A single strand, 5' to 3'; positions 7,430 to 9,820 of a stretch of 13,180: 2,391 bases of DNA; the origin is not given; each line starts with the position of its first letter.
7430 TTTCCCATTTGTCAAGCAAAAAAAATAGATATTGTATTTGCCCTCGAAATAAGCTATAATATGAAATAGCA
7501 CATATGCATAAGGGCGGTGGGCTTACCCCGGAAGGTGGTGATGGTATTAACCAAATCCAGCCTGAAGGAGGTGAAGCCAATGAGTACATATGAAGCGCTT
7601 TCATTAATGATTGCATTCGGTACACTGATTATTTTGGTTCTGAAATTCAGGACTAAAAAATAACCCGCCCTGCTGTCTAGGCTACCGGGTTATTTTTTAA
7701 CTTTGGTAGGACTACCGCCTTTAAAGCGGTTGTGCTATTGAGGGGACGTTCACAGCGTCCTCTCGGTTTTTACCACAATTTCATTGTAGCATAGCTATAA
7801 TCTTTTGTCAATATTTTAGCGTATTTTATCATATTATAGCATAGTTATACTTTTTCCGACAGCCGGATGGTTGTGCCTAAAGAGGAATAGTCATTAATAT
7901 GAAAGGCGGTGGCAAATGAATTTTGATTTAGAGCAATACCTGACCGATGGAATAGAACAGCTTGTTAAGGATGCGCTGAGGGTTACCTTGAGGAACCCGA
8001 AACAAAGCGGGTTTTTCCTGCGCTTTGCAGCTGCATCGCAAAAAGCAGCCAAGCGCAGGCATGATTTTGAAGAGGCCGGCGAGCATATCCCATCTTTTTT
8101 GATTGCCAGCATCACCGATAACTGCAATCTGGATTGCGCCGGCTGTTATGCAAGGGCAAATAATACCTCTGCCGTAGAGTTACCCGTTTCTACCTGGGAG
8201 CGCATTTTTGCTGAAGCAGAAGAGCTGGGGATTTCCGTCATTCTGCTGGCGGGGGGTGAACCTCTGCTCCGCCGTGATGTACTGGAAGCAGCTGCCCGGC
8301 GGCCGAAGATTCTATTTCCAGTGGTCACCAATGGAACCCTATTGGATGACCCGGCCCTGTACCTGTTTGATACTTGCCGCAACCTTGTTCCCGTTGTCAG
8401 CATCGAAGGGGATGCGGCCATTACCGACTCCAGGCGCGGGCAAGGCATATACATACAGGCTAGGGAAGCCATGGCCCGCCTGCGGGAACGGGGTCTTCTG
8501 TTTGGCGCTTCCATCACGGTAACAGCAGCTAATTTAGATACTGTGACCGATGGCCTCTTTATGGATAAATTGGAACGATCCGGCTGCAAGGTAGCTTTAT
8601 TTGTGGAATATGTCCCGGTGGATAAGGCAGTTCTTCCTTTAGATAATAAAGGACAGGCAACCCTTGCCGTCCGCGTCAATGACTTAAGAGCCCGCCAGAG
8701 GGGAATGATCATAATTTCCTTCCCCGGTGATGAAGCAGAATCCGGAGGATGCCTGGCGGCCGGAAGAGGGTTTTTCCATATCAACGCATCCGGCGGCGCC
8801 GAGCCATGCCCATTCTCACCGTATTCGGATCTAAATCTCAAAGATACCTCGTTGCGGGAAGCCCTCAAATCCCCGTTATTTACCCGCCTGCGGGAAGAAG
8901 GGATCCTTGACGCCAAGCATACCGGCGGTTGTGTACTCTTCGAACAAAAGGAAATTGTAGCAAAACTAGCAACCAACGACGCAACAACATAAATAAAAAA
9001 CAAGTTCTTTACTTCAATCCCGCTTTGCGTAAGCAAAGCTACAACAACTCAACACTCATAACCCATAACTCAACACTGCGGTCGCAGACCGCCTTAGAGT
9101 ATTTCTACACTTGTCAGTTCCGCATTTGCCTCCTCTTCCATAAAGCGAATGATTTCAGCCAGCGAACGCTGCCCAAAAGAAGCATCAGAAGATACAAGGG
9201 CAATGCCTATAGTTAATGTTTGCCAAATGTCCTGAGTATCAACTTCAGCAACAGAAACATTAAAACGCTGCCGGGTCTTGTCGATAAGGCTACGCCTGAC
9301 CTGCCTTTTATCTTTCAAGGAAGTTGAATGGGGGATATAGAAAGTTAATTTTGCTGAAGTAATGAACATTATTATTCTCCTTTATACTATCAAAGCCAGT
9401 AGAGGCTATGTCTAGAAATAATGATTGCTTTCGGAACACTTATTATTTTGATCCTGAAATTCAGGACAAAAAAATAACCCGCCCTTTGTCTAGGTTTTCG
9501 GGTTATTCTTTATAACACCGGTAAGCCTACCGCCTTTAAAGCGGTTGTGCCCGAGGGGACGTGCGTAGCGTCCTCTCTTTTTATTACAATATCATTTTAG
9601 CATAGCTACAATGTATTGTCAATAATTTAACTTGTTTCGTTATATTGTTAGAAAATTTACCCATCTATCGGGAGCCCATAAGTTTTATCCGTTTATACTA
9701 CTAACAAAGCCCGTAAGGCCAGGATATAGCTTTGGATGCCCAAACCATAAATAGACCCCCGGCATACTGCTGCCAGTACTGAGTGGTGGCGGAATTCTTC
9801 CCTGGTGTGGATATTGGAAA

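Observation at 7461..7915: Highly expressed 27-aa hydrophobic/basic peptide gene, with its own promoter, a strong SD and two tandem terminators, immediately upstream of a radical-SAM enzyme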

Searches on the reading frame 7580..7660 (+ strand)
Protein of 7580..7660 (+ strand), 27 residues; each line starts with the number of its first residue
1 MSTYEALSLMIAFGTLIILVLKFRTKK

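Call 3: search_protein_families(library=pfam, proteins=[window:7580-7660:+], max_evalue=1)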
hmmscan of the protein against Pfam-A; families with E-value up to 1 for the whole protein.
seq(27 aa): 1 family
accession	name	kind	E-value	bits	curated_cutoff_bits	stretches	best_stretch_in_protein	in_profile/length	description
PF16935.10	Hol_Tox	-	4.7e-12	46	23.3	1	1-23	1-23/34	Putative Holin-like Toxin (Hol-Tox)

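Call 15: search_dna_similar(query=window:7580-7660:+, collection=phages, mode=protein, max_evalue=1, max_rows=30)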
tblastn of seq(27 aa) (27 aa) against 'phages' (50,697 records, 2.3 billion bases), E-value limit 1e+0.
Records with a match: 39; places in all: 39; records where one place covers at least 80% of the query: 27.
Best place of each record, by identity: 60-80% 24; <60% 15.
By first word of the organism name: Brevibacillus 15; Streptococcus 13; Bacillus 7; Listeria 4.
By host as written in the record: Brevibacillus laterosporus 15; Bacillus subtilis BEST7003 6; Listeria monocytogenes 4; Bacillus subtilis 1; Streptococcus acidominimus ATCC_51725 1; Streptococcus pyogenes ERR111864 1; Streptococcus pyogenes MGAS10394 1; Streptococcus dysgalactiae ATCC_27957 1; and 9 more.
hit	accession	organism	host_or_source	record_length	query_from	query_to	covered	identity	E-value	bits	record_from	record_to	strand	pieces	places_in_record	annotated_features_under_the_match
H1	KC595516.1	Brevibacillus phage Emery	Brevibacillus laterosporus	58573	1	27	100%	63.0%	3e-3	37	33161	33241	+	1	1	hypothetical protein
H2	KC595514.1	Brevibacillus phage Jimmer2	Brevibacillus laterosporus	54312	1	27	100%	63.0%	5e-3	36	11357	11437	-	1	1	none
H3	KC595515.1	Brevibacillus phage Jimmer1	Brevibacillus laterosporus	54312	1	27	100%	63.0%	5e-3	36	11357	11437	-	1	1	none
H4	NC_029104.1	Brevibacillus phage Jimmer1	Brevibacillus laterosporus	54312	1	27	100%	63.0%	5e-3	36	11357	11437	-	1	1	none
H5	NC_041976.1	Brevibacillus phage Jimmer2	Brevibacillus laterosporus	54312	1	27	100%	63.0%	5e-3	36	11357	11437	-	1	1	none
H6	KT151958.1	Brevibacillus phage Powder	Brevibacillus laterosporus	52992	1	27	100%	63.0%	5e-3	36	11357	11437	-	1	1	hypothetical protein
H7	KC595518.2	Brevibacillus phage Davies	Brevibacillus laterosporus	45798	1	27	100%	63.0%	5e-3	36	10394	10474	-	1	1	hypothetical protein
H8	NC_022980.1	Brevibacillus phage Davies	Brevibacillus laterosporus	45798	1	27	100%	63.0%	5e-3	36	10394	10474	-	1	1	hypothetical protein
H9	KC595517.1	Brevibacillus phage Abouo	Brevibacillus laterosporus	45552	1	27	100%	63.0%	5e-3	36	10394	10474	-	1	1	hypothetical protein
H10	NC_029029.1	Brevibacillus phage Abouo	Brevibacillus laterosporus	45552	1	27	100%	63.0%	5e-3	36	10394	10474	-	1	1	hypothetical protein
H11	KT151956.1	Brevibacillus phage Osiris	Brevibacillus laterosporus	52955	1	27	100%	63.0%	6e-3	36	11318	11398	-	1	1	hypothetical protein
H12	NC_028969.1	Brevibacillus phage Osiris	Brevibacillus laterosporus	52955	1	27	100%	63.0%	6e-3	36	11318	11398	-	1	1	hypothetical protein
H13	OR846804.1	Listeria phage LM 4-11-1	Listeria monocytogenes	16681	1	27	100%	59.3%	2e-3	37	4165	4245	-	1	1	record has no annotation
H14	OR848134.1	Listeria phage LM 4-14-1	Listeria monocytogenes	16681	1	27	100%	59.3%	2e-3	37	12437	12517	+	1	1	record has no annotation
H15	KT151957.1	Brevibacillus phage SecTim467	Brevibacillus laterosporus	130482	1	27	100%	59.3%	5e-2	34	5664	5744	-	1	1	hypothetical protein (x2)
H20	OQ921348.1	Bacillus phage SPbetaL8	Bacillus subtilis BEST7003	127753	1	27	100%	55.6%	1e-1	32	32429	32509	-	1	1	hypothetical protein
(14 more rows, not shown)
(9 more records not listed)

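Call 16: search_dna_similar(query=window:7580-7660:+, collection=plasmids, mode=protein, max_evalue=1, max_rows=30)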
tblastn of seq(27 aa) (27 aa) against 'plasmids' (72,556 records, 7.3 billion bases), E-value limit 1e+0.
Records with a match: 225; places in all: 236; records where one place covers at least 80% of the query: 223.
Best place of each record, by identity: 60-80% 4; <60% 221.
By first word of the organism name: Lactococcus 141; Enterococcus 38; Listeria 29; Bacillus 7; Levilactobacillus 2; Terribacillus 1; Virgibacillus 1; Shouchella 1; Metabacillus 1; Paenibacillus 1; and 3 more.
By predicted mobility (MOB-suite, as given by PLSDB): mobilizable 154; non-mobilizable 46; conjugative 25.
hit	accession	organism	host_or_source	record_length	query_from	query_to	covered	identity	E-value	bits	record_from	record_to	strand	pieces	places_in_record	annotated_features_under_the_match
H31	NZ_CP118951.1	Lactococcus garvieae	Cow,Type strain bacterial ...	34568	1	27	100%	63.0%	3e-2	35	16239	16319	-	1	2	putative holin-like toxin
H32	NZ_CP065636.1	Lactococcus garvieae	-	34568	1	27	100%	63.0%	3e-2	35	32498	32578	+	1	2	hypothetical protein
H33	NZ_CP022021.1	Listeria monocytogenes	environmental,environmental swab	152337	1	27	100%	59.3%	7e-3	37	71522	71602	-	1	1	none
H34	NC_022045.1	Listeria monocytogenes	Environment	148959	1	27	100%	59.3%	7e-3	37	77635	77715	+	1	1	putative holin-like toxin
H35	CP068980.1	Listeria monocytogenes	food,variety pack luncheon meat turkey ...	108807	1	27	100%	59.3%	7e-3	37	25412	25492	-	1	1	none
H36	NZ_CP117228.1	Listeria innocua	whole organism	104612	1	27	100%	59.3%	7e-3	37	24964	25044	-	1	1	none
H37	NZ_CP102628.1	Listeria innocua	cow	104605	1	27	100%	59.3%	7e-3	37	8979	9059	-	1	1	none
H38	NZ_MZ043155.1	Listeria monocytogenes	-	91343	1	27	100%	59.3%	7e-3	37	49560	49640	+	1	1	hypothetical protein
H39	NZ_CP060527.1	Listeria monocytogenes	-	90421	1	27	100%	59.3%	7e-3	37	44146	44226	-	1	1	none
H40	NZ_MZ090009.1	Listeria monocytogenes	-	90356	1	27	100%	59.3%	7e-3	37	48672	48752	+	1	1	hypothetical protein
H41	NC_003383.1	Listeria innocua Clip11262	-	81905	1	27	100%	59.3%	7e-3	37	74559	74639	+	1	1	putative holin-like toxin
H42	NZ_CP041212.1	Listeria monocytogenes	-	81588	1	27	100%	59.3%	7e-3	37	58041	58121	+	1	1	hypothetical protein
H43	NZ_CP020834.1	Listeria monocytogenes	food,wiener sausage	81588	1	27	100%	59.3%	7e-3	37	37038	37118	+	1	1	putative holin-like toxin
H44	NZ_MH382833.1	Listeria welshimeri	food product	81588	1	27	100%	59.3%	7e-3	37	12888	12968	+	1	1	hypothetical protein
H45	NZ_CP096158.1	Listeria monocytogenes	food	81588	1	27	100%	59.3%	7e-3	37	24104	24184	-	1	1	putative holin-like toxin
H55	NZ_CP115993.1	Enterococcus faecalis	faeces,pure culture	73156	1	27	100%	59.3%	2e-2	36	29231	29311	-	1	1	putative holin-like toxin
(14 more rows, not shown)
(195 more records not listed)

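Call 18: get_annotated_region(hit=H20, flank=1500)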
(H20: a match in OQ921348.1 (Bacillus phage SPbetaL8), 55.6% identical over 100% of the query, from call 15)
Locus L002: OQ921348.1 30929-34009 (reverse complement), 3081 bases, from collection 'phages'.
description: Bacillus phage SPbetaL8, complete genome.
organism: Bacillus phage SPbetaL8 (NCBI taxid 3053442)
taxonomy: Viruses; Duplodnaviria; Heunggongvirae; Uroviricota; Caudoviricetes; Spbetavirus
host: Bacillus subtilis BEST7003; source: soil; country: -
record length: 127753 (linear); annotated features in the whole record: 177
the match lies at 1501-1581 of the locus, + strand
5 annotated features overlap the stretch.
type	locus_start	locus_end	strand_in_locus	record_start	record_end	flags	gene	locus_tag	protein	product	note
CDS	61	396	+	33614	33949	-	-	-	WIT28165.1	hypothetical protein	57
CDS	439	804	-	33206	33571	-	-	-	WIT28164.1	hypothetical protein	56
CDS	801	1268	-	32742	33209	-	-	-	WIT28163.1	hypothetical protein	55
CDS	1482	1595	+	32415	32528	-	-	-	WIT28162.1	hypothetical protein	54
CDS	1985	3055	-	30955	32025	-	-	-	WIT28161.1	hypothetical protein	53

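Call 19: get_annotated_region(hit=H1, flank=1500)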
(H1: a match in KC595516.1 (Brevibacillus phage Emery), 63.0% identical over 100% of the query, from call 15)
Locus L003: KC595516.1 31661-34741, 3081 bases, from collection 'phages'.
description: Brevibacillus phage Emery, complete genome.
organism: Brevibacillus phage Emery (NCBI taxid 1296660)
taxonomy: Viruses; Duplodnaviria; Heunggongvirae; Uroviricota; Caudoviricetes
host: Brevibacillus laterosporus; source: soil sample; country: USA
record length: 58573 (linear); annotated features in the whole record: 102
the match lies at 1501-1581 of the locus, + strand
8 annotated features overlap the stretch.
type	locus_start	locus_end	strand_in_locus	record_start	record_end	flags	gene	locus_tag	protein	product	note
CDS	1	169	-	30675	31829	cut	-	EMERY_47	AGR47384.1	tyrosine recombinase XerC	gp47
CDS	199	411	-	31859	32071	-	-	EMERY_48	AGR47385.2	XRE family transcriptional regulator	gp48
CDS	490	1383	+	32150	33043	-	-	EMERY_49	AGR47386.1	hypothetical protein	gp49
CDS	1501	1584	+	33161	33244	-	-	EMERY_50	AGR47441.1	hypothetical protein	gp50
CDS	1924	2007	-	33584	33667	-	-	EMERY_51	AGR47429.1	hypothetical protein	gp51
CDS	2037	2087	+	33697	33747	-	-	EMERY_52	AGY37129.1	hypothetical protein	gp52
CDS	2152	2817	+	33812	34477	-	-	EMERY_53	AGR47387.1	putative membrane protein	gp53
CDS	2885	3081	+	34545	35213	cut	-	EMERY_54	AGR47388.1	hypothetical protein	gp54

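Call 20: get_annotated_region(hit=H34, flank=1500)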
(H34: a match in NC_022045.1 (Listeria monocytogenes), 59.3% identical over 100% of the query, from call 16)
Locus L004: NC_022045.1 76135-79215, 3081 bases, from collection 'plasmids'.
description: Listeria monocytogenes plasmid unnamed, complete sequence
organism: Listeria monocytogenes (NCBI taxid 1639)
taxonomy: Bacteria; Bacillota; Bacilli; Bacillales; Listeriaceae; Listeria; Listeria monocytogenes
host: -; source: Environment; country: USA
typing (MOB-suite, as given by PLSDB): mobilizable; replicon rep_cluster_110,rep_cluster_2446; relaxase MOBP,MOBP,MOBP
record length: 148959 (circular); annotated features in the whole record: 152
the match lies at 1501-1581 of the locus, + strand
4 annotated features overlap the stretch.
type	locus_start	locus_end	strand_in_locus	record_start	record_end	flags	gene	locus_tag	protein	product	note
CDS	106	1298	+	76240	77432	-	-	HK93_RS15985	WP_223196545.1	IS3 family transposase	-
CDS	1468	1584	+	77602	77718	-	-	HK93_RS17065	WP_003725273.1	putative holin-like toxin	-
CDS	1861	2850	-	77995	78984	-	-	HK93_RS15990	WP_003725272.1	hypothetical protein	-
CDS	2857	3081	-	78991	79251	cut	-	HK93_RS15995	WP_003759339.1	helix-turn-helix transcriptional regulator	-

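Call 21: get_annotated_region(hit=H31, flank=1500)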
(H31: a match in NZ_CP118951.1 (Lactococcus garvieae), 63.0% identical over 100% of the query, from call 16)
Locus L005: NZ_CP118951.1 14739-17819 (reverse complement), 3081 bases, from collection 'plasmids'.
description: Lactococcus garvieae subsp. garvieae strain DSM 20684 plasmid unnamed1, complete sequence
organism: Lactococcus garvieae (NCBI taxid 1890280)
taxonomy: Bacteria; Bacillota; Bacilli; Lactobacillales; Streptococcaceae; Lactococcus; Lactococcus garvieae
host: -; source: Cow,Type strain bacterial culture,Bovine mastitis; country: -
typing (MOB-suite, as given by PLSDB): non-mobilizable
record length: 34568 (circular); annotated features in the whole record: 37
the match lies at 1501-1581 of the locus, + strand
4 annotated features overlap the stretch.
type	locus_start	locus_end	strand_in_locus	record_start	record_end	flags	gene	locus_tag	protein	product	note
CDS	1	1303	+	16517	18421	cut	-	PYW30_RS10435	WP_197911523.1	BspA family leucine-rich repeat surface protein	-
CDS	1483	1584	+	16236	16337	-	-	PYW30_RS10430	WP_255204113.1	putative holin-like toxin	-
CDS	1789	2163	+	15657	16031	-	-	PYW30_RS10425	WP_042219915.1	ArsC/Spx/MgsR family protein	-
CDS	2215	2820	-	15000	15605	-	-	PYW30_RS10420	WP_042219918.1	recombinase family protein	GO:0006310 - DNA recombination [Evidence IEA]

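Call 22: get_annotated_region(hit=H55, flank=1500)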
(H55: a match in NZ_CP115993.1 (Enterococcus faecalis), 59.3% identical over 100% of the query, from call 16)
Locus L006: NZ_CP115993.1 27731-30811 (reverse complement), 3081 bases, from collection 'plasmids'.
description: Enterococcus faecalis strain ESC1 plasmid pESC1, complete sequence
organism: Enterococcus faecalis (NCBI taxid 1351)
taxonomy: Bacteria; Bacillota; Bacilli; Lactobacillales; Enterococcaceae; Enterococcus; Enterococcus faecalis
host: -; source: faeces,pure culture; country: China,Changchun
typing (MOB-suite, as given by PLSDB): mobilizable; replicon rep_cluster_180; relaxase MOBP
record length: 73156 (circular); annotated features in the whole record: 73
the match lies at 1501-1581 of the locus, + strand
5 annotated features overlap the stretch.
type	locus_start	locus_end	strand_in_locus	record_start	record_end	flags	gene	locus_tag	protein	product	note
CDS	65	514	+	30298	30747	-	ssb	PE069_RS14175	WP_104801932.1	single-stranded DNA-binding protein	GO:0006310 - DNA recombination [Evidence IEA]; GO:0006281 - DNA repair [Evidence IEA]; GO:0006260 - DNA replication ...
CDS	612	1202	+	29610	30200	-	-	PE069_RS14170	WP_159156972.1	thermonuclease family protein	-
CDS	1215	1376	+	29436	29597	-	-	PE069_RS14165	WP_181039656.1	hypothetical protein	-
CDS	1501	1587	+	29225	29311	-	-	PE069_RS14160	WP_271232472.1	putative holin-like toxin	-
CDS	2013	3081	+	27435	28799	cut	-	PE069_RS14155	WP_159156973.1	SEC-C metal-binding domain-containing protein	-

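Call 26: search_protein_families(library=ncbifam, proteins=[window:7580-7660:+], max_evalue=0.01)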
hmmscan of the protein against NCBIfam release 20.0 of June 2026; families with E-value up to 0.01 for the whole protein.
seq(27 aa): 1 family
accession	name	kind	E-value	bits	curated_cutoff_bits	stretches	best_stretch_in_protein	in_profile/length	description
NF052249.1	ComI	equivalog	0.00013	21.7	55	1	1-20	1-20/30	competence inhibitor ComI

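Call 51: search_protein_families(library=phrogs, proteins=[window:7580-7660:+], max_evalue=1)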
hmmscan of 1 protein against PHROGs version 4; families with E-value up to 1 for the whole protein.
seq(27 aa): 2 families
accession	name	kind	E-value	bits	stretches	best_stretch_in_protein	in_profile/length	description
phrog_9488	-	unknown function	8.4e-11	42.4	1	1-27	1-27/27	-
phrog_34033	-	unknown function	0.16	13.1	1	1-19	1-19/48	-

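Call 52: search_protein_families(library=padloc, proteins=[window:7580-7660:+], max_evalue=0.1)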
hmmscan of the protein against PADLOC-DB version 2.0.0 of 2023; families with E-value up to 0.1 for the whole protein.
seq(27 aa): 0 families

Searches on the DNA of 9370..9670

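Call 70: search_rna_families(source=window, start=9370, end=9670, threshold=evalue, max_evalue=10)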
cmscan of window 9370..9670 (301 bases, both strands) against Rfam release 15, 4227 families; matches with E-value up to 10: 7.
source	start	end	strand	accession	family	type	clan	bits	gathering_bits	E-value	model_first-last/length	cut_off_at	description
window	9370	9576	+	RF01412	BsrG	Gene; sRNA;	-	24.6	55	0.00039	72-259/259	5'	BsrG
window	9468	9548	-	RF00506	Thr_leader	Cis-reg; leader;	-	20.2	55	0.13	1-118/118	no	Threonine operon leader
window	9370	9422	-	RF00724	mir-282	Gene; miRNA;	-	19.9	55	0.23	1-54/92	3'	mir-282 microRNA precursor family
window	9506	9591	-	RF01776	RatA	Gene; antitoxin;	-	19.8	49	3.9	1-91/91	no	RNA anti-toxin A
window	9539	9658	+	RF02412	snoR144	Gene; snRNA; snoRNA; HACA-box;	-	14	100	3.5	1-145/145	no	Small nucleolar RNA snoR144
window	9419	9532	-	RF01441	S_pombe_snR46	Gene; snRNA; snoRNA; HACA-box;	CL00021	13.6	60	8.3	1-168/168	no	small nulceolar RNA snR46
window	9423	9500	+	RF03323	mir-3613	Gene; miRNA;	-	13.2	91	6.6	1-86/86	no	mir-3613 microRNA precursor family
